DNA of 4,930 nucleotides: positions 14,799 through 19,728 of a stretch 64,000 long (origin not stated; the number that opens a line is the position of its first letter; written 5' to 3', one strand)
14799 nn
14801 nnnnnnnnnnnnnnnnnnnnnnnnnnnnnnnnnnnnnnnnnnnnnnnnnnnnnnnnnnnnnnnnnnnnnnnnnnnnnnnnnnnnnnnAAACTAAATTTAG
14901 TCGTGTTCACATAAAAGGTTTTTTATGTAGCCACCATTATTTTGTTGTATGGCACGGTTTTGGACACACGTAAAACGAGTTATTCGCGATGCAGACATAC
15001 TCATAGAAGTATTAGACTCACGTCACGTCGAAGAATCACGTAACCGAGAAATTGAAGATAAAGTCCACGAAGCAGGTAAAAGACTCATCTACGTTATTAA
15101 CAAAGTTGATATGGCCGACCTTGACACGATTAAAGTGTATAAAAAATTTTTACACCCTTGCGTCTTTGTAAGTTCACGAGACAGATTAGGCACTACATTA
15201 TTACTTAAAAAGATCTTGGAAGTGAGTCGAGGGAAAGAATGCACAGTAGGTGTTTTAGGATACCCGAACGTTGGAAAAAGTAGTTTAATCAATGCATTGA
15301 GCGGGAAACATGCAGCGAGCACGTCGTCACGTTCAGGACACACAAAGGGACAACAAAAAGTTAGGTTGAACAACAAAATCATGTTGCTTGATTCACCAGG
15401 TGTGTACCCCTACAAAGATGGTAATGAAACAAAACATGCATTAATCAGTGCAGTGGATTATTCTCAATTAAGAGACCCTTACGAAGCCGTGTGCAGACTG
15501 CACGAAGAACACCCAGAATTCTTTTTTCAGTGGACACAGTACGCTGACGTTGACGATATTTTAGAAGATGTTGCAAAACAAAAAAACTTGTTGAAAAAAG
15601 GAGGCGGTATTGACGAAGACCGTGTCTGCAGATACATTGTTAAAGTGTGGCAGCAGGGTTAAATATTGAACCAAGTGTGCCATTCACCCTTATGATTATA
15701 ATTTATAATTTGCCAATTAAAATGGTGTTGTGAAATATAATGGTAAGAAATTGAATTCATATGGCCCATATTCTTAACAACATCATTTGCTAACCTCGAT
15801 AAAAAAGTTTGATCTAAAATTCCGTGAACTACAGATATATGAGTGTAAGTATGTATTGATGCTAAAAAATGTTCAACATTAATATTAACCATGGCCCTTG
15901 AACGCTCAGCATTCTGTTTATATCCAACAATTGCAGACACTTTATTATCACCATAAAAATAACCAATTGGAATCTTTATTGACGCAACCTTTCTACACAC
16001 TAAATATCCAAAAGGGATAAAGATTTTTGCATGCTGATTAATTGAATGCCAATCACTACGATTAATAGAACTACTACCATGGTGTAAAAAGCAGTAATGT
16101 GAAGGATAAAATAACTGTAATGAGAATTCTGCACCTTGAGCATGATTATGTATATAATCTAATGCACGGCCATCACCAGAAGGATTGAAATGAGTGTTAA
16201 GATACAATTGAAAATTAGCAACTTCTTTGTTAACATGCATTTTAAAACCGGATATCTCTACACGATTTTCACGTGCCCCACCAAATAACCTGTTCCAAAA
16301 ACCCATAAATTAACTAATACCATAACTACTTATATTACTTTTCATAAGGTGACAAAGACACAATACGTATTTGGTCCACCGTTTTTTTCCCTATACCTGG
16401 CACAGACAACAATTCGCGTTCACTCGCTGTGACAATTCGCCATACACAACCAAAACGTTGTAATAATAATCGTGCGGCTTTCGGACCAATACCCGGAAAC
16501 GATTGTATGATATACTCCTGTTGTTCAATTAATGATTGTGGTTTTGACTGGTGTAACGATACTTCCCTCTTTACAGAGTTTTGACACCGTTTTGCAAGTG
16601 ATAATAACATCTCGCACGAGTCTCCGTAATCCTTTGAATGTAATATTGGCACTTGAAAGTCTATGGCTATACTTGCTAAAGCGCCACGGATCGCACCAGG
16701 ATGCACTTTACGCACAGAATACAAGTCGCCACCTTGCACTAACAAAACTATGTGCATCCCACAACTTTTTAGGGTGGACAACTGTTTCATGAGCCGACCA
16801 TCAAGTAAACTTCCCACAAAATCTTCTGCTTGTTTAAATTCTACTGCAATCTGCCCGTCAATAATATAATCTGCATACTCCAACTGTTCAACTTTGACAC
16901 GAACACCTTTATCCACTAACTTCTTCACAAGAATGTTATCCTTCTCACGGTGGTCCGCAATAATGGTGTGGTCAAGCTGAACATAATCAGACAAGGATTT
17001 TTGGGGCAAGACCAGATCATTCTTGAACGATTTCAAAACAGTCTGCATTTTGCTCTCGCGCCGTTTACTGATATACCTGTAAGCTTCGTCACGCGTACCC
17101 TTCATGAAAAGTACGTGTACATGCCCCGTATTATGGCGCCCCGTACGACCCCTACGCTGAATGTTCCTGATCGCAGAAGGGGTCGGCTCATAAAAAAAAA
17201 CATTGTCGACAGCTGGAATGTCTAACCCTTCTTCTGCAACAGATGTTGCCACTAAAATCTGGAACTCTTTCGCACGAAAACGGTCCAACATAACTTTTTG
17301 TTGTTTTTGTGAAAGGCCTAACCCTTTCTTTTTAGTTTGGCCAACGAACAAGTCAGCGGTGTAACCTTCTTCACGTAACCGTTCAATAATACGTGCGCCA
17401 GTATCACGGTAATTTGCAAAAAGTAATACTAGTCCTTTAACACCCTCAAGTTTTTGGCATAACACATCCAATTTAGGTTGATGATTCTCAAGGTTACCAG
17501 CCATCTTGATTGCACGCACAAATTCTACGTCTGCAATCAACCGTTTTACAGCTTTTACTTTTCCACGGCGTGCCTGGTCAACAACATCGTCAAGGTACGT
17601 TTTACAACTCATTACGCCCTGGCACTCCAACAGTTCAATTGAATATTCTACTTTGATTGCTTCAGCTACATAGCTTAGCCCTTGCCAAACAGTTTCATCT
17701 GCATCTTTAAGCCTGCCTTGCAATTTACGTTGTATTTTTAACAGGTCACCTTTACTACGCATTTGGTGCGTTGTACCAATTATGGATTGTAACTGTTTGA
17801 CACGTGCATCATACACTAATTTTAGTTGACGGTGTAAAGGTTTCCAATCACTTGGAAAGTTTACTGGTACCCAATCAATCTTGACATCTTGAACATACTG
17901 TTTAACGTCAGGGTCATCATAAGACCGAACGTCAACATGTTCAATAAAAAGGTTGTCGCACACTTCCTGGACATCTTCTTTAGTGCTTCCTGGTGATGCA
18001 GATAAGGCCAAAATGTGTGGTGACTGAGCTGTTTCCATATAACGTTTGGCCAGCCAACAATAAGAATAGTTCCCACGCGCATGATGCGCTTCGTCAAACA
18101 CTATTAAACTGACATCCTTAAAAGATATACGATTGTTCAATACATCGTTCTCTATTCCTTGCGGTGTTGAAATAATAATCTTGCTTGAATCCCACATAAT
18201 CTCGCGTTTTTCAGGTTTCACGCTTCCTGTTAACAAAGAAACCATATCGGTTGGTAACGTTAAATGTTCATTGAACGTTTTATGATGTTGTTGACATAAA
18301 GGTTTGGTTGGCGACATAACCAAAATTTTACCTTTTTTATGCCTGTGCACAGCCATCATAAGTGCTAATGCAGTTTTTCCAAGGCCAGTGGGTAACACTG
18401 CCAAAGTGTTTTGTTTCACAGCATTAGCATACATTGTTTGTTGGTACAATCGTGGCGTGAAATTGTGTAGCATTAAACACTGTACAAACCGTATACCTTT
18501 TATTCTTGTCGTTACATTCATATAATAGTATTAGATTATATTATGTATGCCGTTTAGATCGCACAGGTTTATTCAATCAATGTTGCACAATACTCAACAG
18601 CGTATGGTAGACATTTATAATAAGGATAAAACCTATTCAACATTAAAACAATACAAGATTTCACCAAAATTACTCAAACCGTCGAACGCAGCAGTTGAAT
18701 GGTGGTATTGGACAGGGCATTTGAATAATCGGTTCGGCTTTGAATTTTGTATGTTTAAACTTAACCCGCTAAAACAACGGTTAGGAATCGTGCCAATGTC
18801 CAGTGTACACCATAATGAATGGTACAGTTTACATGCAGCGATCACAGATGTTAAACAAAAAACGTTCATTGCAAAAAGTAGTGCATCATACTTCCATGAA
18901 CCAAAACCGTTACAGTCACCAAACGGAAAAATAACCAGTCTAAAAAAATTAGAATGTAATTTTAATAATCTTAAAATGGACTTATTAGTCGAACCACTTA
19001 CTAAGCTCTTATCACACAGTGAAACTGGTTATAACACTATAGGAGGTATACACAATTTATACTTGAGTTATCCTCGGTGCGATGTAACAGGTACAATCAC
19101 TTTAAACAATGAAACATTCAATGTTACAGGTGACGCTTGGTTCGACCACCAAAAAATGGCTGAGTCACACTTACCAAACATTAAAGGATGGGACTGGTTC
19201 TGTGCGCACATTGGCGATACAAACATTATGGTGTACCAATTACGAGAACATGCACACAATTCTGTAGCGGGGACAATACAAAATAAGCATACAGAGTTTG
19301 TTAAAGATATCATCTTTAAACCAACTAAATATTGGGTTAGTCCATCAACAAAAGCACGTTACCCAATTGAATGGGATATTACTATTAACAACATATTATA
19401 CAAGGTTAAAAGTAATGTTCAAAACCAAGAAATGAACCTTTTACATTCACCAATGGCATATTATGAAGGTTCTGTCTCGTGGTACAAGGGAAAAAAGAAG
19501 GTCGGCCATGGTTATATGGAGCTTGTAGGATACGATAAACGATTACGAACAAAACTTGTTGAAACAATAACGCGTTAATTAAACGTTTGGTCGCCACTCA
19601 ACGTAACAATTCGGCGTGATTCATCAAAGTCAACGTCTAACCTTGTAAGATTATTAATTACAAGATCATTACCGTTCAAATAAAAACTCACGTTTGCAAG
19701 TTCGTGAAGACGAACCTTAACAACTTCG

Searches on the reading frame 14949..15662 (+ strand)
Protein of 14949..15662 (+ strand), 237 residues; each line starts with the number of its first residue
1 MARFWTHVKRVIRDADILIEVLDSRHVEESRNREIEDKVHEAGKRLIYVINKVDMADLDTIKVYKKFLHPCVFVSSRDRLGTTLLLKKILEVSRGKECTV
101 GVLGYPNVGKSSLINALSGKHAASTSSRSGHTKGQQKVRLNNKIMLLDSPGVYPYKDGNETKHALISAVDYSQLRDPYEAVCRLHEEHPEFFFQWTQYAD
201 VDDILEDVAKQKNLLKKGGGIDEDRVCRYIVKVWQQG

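Call 20: search_protein_families(library=pfam, proteins=[window:14949-15662:+], max_evalue=0.00001)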
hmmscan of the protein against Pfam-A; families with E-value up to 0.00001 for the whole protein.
window:14949-15662:+ (237 aa): 5 families
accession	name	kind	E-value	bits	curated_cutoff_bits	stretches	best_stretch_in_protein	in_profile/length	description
PF01926.29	MMR_HSR1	-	9.3e-20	71.3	21.9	1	99-167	1-68/113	50S ribosome-binding GTPase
PF02421.24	FeoB_N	-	2.8e-12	46.9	27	1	99-157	2-62/156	Ferrous iron transport protein B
PF03193.22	RsgA_GTPase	-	1.3e-07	32.1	30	1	39-152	49-168/174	RsgA GTPase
PF00350.29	Dynamin_N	-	1.7e-07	31.9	27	0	100-140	1-40/168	Dynamin family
PF00009.33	GTP_EFTU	-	2.4e-06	27.7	26.5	0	3-66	81-145/188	Elongation factor Tu GTP binding domain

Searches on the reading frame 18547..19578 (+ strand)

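Call 20: search_protein_families(library=pfam, proteins=[window:18547-19578:+], max_evalue=0.00001)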
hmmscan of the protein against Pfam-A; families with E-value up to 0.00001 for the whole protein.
window:18547-19578:+ (343 aa): 2 families
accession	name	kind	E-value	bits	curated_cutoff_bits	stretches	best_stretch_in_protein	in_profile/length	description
PF17186.10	Lipocalin_9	-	2.4e-26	92.9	26.2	1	211-329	4-131/131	Lipocalin-like domain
PF07143.17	CrtC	-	1.2e-22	81.8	22.5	1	50-202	1-165/168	CrtC N-terminal lipocalin domain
